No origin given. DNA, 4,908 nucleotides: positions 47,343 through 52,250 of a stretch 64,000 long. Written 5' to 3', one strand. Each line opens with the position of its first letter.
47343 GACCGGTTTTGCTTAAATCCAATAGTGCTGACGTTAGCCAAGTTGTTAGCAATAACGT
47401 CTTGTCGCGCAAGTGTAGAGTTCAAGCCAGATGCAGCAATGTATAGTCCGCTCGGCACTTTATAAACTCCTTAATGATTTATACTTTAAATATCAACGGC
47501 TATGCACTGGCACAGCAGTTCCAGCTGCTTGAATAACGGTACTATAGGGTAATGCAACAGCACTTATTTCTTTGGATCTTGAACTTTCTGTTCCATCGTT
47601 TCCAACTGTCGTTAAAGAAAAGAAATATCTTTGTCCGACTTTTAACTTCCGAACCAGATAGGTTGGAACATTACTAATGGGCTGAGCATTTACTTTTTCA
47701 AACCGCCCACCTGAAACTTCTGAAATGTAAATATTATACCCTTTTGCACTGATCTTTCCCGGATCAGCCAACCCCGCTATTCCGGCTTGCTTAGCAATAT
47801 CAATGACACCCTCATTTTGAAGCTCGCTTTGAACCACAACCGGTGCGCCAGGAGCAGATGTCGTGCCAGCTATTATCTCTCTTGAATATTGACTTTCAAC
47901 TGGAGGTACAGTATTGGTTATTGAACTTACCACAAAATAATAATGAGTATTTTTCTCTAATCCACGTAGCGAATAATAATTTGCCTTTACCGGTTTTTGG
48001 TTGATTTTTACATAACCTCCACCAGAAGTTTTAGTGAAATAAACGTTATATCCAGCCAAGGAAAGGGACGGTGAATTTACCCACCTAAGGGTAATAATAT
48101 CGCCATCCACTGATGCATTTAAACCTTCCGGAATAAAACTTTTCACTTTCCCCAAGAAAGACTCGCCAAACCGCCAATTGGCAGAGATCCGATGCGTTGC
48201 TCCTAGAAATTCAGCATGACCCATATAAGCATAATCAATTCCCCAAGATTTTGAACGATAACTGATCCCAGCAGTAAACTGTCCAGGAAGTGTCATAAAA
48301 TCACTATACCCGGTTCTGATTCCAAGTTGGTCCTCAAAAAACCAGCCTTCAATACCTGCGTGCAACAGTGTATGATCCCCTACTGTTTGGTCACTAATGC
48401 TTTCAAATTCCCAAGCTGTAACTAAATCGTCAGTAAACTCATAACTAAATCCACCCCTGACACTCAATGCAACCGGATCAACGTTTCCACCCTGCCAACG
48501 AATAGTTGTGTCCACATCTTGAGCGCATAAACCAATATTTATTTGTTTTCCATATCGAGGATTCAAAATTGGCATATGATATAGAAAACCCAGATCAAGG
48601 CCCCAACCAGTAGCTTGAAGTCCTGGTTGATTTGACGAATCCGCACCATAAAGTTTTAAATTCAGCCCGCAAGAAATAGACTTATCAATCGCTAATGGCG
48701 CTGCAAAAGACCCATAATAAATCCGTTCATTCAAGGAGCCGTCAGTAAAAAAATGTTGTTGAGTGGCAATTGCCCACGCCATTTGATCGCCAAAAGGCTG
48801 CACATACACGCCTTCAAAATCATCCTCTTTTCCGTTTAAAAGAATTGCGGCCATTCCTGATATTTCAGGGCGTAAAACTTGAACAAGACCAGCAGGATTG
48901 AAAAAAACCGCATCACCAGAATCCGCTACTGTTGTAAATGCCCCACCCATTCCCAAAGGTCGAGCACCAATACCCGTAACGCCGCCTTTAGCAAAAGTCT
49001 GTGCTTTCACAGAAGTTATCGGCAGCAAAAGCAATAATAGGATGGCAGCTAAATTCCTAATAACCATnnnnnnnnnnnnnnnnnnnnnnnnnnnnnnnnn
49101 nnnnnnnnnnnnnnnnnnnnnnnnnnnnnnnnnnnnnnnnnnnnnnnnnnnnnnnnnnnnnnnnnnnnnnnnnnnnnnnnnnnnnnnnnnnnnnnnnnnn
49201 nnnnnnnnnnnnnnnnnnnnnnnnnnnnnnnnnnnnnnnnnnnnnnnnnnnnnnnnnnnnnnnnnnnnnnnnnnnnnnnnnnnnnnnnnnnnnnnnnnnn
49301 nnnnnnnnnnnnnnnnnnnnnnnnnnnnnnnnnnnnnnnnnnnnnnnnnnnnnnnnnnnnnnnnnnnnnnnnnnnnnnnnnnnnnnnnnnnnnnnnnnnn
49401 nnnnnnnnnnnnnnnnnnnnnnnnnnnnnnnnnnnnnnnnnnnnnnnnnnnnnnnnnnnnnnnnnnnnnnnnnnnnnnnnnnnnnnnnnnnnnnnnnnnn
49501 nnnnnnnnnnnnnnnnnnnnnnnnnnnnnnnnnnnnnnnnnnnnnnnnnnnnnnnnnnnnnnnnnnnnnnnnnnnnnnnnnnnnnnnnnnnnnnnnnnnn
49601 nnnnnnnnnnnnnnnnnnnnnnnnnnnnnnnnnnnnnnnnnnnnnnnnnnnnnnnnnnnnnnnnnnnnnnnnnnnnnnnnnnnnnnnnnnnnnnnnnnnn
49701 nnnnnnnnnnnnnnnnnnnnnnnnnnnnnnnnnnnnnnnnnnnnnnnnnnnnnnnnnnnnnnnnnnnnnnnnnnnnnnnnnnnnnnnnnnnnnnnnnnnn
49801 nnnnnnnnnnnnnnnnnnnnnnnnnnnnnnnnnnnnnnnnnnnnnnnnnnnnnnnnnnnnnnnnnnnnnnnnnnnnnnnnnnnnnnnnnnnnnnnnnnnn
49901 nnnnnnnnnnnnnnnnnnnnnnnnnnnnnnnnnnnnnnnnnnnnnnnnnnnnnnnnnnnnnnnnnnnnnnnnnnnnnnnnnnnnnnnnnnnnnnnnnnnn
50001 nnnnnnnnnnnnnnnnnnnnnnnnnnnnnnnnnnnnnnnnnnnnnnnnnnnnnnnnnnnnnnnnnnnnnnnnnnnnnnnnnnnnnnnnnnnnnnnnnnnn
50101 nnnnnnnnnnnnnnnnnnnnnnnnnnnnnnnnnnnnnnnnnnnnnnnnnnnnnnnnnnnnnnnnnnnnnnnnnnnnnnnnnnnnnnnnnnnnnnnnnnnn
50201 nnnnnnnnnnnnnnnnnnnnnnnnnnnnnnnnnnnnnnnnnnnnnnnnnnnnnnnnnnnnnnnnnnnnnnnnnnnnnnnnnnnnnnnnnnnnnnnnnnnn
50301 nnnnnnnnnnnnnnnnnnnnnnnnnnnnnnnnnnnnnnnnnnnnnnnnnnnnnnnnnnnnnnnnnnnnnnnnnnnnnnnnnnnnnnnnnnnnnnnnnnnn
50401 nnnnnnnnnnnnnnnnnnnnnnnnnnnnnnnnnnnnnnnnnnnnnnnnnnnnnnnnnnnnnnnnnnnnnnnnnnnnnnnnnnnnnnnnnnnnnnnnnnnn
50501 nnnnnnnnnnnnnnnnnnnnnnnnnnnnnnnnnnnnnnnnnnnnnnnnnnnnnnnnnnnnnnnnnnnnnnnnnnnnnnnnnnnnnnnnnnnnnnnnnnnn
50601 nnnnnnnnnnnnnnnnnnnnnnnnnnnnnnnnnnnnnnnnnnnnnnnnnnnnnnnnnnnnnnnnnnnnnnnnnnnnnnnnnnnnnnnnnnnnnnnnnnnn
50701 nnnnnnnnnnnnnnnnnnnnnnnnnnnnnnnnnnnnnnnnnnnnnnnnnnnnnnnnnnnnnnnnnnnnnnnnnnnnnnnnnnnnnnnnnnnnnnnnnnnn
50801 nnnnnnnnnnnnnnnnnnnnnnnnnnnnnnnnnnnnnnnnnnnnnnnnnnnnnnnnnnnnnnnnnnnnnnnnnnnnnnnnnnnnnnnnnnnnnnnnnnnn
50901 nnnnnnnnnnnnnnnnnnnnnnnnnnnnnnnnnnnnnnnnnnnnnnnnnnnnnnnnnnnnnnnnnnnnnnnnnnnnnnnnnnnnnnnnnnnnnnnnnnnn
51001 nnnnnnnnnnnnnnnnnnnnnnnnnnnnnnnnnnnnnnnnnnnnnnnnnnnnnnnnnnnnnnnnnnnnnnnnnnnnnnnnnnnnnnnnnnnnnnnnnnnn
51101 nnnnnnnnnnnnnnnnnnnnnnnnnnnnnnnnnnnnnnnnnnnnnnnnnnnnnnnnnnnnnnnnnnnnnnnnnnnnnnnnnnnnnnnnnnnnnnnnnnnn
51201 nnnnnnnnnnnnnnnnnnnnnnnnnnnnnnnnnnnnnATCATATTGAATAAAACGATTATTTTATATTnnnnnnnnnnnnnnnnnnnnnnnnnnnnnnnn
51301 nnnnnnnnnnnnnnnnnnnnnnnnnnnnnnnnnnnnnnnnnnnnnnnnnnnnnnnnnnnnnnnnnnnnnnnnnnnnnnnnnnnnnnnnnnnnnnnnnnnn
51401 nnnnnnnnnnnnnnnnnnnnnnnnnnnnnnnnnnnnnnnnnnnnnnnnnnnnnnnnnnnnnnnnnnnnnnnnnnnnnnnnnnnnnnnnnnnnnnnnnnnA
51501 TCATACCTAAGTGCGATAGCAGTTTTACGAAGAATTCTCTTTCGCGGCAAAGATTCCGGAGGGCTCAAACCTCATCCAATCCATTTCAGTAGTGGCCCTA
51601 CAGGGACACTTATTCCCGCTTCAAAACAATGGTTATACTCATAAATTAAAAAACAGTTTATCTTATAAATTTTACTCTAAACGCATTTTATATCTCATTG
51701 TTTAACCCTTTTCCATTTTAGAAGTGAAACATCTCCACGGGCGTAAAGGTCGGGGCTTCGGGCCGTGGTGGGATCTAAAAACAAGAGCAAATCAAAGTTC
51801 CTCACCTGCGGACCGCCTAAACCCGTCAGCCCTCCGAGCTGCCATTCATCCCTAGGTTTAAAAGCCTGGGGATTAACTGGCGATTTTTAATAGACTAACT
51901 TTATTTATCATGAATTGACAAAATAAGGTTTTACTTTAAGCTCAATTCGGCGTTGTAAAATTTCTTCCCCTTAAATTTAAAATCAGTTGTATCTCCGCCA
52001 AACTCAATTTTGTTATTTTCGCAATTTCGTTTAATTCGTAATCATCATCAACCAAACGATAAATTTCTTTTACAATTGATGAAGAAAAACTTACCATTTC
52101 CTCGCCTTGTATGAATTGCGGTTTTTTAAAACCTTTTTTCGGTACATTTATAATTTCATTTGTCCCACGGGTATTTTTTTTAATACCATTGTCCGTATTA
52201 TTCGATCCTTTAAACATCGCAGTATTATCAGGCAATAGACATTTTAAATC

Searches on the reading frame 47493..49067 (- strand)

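Call 49: search_protein_families(library=pfam, proteins=[window:47493-49067:-], max_evalue=0.01)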
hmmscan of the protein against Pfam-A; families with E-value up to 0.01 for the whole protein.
window:47493-49067:- (524 aa): 1 family
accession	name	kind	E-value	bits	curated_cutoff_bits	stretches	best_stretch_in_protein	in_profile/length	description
PF00041.27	fn3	-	1.8e-09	38.1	25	1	313-385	3-71/84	Fibronectin type III domain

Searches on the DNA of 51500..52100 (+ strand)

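Call 4: search_rna_families(source=window, start=51500, end=52100, threshold=evalue, max_evalue=10, show_alignments=5)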
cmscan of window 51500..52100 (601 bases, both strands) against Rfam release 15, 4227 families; matches with E-value up to 10: 6.
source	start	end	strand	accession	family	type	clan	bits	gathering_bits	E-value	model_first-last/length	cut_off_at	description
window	51984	52054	-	RF01617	ceN113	Gene; snRNA; snoRNA; CD-box;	-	18.1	40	3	1-131/131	no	Caenorhabditis snoRNA ceN113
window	51582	51690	-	RF02084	STnc130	Gene; sRNA;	-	16.6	55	9.4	1-135/135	no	Enterobacteria sRNA STnc130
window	52024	52100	+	RF02256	adapt33_2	Gene; lncRNA;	-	16.2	60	9.4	1-71/71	no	Adaptive response 33 conserved region 2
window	52002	52042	-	RF02765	Ysr209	Gene; sRNA;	-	15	59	7.9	1-46/46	no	Yersinia sRNA 209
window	51993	52055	-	RF01150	sR11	Gene; snRNA; snoRNA; CD-box;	-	13.9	39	5.7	1-57/57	no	Small nucleolar RNA sR11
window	51532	51558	-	RF02470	Ms_IGR-8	Gene; sRNA;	-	13.3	44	3.4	1-63/63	no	Mycobacterium sRNA Ms_IGR-8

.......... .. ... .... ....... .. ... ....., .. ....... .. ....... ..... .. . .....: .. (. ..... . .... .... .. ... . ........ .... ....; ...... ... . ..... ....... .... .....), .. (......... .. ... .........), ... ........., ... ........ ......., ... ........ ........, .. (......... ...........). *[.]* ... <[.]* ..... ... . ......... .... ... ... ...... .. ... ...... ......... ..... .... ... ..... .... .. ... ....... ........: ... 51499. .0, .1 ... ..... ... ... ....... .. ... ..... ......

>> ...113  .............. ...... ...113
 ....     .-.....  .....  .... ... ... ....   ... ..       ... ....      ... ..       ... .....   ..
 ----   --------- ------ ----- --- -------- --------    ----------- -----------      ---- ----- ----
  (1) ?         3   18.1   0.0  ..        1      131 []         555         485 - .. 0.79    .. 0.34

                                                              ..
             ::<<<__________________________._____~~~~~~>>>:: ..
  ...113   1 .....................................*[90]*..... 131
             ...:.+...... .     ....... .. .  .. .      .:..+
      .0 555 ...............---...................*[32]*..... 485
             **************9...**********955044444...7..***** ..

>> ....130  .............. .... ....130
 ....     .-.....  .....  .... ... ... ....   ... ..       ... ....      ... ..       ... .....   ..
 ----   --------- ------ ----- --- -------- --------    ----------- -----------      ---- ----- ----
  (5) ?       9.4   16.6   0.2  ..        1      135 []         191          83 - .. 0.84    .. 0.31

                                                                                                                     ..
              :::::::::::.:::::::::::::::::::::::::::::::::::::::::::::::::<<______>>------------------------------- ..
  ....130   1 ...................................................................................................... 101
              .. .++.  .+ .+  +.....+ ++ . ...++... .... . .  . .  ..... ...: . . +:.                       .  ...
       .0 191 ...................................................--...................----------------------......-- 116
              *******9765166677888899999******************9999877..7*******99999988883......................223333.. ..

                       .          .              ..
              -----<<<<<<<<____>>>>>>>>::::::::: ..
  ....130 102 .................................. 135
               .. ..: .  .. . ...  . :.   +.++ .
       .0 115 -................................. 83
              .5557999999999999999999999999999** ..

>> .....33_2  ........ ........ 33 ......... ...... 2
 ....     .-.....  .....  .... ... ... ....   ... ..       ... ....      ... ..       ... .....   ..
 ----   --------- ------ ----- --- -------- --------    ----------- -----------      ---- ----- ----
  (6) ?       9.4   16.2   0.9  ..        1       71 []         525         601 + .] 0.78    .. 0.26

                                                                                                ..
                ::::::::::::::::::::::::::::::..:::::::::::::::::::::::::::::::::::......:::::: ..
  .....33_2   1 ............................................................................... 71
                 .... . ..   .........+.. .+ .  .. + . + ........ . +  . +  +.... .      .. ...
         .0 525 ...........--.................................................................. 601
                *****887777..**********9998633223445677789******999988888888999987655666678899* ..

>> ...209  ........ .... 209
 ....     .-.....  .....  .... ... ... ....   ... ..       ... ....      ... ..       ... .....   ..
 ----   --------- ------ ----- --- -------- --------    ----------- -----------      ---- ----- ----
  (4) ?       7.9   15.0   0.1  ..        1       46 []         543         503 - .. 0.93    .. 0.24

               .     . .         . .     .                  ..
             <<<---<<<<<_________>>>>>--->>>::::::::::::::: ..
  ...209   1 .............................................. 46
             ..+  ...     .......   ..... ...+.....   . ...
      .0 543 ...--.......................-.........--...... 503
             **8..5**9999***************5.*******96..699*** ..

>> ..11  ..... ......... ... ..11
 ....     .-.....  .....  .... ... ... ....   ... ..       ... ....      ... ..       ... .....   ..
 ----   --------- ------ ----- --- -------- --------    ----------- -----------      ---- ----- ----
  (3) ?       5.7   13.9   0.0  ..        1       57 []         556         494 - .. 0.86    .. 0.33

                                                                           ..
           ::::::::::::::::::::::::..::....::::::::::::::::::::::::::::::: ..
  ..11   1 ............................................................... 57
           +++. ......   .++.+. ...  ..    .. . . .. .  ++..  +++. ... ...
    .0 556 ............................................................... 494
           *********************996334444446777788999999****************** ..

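Call 20: search_dna_similar(query=window:51690-51910:+, collection=phages, mode=distant, max_evalue=1)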
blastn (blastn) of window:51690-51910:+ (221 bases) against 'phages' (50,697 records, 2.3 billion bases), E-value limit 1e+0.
No match.

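Call 23: search_dna_similar(query=window:51690-51910:+, collection=plasmids, mode=distant, max_evalue=1)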
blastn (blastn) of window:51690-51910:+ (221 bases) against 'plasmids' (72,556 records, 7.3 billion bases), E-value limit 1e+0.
Records with a match: 5; places in all: 5; records where one place covers at least 80% of the query: 0.
Best place of each record, by identity: 95-99% 5.
By first word of the organism name: Klebsiella 3; Proteus 2.
By predicted mobility (MOB-suite, as given by PLSDB): non-mobilizable 3; mobilizable 2.
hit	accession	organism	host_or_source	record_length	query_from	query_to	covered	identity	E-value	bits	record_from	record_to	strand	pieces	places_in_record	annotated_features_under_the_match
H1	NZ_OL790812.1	Proteus mirabilis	-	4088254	194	219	12%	96.3%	6e-1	42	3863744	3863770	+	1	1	none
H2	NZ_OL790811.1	Proteus mirabilis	-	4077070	194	219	12%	96.3%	6e-1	42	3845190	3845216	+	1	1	none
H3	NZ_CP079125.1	Klebsiella pneumoniae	Homo sapiens,urine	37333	175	199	11%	96.0%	6e-1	42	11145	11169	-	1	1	LysE family translocator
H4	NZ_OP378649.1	Klebsiella pneumoniae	-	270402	175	199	11%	96.0%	6e-1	42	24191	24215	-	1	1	LysE family translocator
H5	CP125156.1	Klebsiella pneumoniae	-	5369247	175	199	11%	96.0%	6e-1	42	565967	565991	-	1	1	none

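Call 45: search_rna_families(source=window, start=51700, end=51900, threshold=evalue, max_evalue=10, show_alignments=4)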
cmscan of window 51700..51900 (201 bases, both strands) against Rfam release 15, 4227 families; matches with E-value up to 10: 4.
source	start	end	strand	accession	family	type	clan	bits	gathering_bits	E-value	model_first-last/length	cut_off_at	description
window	51841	51881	-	RF02260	MAT2A_A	Cis-reg;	-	13.1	40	3.6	1-65/65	no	MAT2A 3'UTR stem loop A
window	51718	51795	+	RF02031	tpke11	Gene; sRNA;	-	12.6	43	3.8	1-77/77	no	tpke11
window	51847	51872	+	RF02399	NsiR1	Gene; sRNA;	-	11.1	39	9.5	23-52/60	no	Nitrogen stress-induced RNA 1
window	51820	51900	-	RF01847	Plant_U3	Gene; snRNA; snoRNA; CD-box;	CL00100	8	80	5.4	143-221/221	5'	Plant small nucleolar RNA U3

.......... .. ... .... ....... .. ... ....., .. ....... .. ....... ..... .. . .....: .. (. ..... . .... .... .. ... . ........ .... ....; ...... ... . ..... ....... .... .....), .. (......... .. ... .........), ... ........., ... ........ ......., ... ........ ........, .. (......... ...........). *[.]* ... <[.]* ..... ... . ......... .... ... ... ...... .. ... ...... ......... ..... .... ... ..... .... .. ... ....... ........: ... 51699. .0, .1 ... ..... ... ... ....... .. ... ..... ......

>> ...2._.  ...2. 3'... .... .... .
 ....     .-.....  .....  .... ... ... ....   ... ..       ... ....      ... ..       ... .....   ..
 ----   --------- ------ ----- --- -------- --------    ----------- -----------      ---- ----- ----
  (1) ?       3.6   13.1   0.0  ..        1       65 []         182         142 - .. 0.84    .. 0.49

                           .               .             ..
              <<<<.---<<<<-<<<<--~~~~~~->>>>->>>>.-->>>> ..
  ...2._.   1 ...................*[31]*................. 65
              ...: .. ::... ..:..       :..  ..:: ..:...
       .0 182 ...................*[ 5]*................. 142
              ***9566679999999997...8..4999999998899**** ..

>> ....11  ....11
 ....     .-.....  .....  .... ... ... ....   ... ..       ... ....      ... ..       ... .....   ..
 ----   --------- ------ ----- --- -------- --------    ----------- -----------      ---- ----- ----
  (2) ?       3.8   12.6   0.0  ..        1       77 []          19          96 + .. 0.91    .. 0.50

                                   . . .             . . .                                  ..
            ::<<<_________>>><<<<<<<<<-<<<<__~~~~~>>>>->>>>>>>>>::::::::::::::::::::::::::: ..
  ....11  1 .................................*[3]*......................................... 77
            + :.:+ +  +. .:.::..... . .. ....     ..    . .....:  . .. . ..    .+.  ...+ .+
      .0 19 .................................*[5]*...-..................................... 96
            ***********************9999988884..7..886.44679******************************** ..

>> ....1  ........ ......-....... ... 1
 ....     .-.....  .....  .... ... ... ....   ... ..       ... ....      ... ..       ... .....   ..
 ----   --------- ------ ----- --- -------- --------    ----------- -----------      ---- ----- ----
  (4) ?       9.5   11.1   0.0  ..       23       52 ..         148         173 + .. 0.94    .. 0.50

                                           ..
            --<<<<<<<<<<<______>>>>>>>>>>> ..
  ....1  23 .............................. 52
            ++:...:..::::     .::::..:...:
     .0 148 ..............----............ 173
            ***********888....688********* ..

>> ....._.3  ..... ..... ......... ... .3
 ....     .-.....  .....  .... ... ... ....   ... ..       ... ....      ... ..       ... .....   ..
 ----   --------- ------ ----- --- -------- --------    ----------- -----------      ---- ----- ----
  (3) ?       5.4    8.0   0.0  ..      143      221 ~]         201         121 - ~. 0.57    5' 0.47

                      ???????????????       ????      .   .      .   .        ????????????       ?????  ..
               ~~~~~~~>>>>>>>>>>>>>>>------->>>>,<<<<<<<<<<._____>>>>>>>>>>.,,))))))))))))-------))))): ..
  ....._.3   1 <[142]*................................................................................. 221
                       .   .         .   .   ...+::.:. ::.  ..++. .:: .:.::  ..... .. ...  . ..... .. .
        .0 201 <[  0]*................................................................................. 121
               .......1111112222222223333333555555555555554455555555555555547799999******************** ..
